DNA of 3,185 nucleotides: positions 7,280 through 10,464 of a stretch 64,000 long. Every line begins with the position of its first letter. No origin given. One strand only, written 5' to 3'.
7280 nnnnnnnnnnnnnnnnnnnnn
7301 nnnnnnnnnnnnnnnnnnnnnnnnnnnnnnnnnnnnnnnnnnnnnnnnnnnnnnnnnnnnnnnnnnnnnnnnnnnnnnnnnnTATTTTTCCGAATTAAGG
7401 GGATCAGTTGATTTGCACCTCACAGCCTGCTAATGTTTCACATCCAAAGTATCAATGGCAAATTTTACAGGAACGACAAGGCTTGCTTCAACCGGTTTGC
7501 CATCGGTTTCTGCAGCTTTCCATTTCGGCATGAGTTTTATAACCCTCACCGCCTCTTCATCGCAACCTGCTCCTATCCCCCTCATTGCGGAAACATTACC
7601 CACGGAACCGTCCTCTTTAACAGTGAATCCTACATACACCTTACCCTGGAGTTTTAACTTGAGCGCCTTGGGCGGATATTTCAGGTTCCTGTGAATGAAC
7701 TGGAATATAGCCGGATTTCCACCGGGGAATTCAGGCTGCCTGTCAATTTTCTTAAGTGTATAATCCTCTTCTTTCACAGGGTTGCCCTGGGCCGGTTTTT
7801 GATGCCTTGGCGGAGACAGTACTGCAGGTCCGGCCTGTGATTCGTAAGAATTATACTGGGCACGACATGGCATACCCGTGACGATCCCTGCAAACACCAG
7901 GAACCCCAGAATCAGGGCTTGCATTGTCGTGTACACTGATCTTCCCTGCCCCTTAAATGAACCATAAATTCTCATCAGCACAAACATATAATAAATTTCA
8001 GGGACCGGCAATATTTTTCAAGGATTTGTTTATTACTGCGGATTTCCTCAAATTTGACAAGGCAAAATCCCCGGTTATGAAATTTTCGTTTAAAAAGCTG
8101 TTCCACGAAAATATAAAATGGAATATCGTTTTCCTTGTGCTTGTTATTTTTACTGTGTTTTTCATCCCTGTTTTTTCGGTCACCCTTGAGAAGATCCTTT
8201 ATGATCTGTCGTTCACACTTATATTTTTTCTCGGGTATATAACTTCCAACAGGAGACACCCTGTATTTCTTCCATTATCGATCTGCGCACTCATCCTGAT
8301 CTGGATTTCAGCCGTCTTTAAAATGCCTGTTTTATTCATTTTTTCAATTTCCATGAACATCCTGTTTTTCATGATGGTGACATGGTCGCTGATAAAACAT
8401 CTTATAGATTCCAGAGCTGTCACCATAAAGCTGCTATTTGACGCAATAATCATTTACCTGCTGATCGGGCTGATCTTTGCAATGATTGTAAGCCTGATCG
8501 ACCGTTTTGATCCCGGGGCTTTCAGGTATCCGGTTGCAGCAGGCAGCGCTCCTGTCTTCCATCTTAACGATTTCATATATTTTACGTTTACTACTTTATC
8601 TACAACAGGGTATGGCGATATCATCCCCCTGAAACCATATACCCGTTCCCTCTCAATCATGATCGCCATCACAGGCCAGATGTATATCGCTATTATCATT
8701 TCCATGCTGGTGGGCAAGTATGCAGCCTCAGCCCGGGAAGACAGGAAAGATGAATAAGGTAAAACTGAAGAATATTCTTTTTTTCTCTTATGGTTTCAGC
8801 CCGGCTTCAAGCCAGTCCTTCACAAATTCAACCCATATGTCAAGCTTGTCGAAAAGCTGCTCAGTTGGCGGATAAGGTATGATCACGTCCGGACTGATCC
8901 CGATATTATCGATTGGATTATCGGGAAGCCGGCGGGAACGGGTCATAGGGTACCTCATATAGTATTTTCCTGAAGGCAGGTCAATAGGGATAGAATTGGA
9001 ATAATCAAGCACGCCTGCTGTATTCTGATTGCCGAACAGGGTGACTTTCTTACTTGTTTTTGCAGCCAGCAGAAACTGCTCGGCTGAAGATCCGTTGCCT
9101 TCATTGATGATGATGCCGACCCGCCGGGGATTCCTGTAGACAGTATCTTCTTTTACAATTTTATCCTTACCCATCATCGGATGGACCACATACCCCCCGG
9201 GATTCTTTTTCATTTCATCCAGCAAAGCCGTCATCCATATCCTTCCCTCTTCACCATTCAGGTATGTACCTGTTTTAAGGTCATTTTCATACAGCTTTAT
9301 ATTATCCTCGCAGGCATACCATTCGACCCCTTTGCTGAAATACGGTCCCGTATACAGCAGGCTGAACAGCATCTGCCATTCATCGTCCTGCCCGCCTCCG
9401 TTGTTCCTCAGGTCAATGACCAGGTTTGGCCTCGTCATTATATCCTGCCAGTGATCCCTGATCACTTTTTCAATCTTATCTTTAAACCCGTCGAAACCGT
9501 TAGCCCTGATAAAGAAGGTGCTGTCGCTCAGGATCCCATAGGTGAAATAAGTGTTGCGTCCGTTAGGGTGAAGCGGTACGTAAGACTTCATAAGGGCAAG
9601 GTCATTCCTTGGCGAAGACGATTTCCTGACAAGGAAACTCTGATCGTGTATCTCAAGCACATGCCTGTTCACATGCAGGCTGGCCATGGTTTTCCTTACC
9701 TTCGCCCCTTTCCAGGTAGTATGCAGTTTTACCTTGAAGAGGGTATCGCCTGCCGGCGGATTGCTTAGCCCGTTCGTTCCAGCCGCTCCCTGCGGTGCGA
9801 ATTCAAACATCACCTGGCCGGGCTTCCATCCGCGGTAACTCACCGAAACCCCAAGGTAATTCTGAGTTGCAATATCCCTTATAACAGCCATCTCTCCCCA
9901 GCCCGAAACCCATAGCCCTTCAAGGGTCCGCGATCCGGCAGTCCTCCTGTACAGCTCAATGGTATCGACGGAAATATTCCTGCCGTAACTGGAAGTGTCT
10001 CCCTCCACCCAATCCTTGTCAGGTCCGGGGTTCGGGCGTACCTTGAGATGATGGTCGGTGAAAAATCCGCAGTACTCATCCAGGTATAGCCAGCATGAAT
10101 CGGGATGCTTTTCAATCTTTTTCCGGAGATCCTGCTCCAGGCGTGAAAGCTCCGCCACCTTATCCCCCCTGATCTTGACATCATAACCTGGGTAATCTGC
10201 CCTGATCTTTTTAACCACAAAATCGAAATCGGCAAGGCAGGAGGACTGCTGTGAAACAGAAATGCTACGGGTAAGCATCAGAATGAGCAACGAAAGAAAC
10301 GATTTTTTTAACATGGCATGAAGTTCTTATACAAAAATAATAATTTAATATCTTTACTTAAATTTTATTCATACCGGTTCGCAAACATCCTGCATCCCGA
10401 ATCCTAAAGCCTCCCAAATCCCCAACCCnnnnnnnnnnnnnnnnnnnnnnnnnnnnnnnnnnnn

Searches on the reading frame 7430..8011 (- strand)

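Call 10: search_protein_families(library=pfam, proteins=[window:7430-8011:-], max_evalue=0.00001)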
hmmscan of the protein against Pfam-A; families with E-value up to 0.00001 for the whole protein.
window:7430-8011:- (193 aa): 1 family
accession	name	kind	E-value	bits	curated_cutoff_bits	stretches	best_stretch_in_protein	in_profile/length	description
PF03544.19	TonB_C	-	2.7e-17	63.4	24.6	1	109-185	2-78/79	Gram-negative bacterial TonB protein C-terminal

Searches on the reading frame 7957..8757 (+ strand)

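Call 10: search_protein_families(library=pfam, proteins=[window:7957-8757:+], max_evalue=0.00001)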
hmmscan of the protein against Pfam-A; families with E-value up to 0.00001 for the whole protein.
window:7957-8757:+ (266 aa): 1 family
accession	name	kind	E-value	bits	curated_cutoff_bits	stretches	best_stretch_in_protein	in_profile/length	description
PF07885.22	Ion_trans_2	-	7e-10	39.1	22.5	1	170-252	5-74/79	Ion channel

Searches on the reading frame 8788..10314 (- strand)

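Call 9: search_protein_families(library=pfam, proteins=[window:8788-10314:-], max_evalue=0.00001)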
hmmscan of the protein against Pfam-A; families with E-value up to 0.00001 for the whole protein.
window:8788-10314:- (508 aa): 1 family
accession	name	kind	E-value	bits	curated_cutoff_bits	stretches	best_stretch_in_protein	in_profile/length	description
PF03572.23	Peptidase_S41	-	2e-16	60.4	24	1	277-478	10-164/165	Peptidase family S41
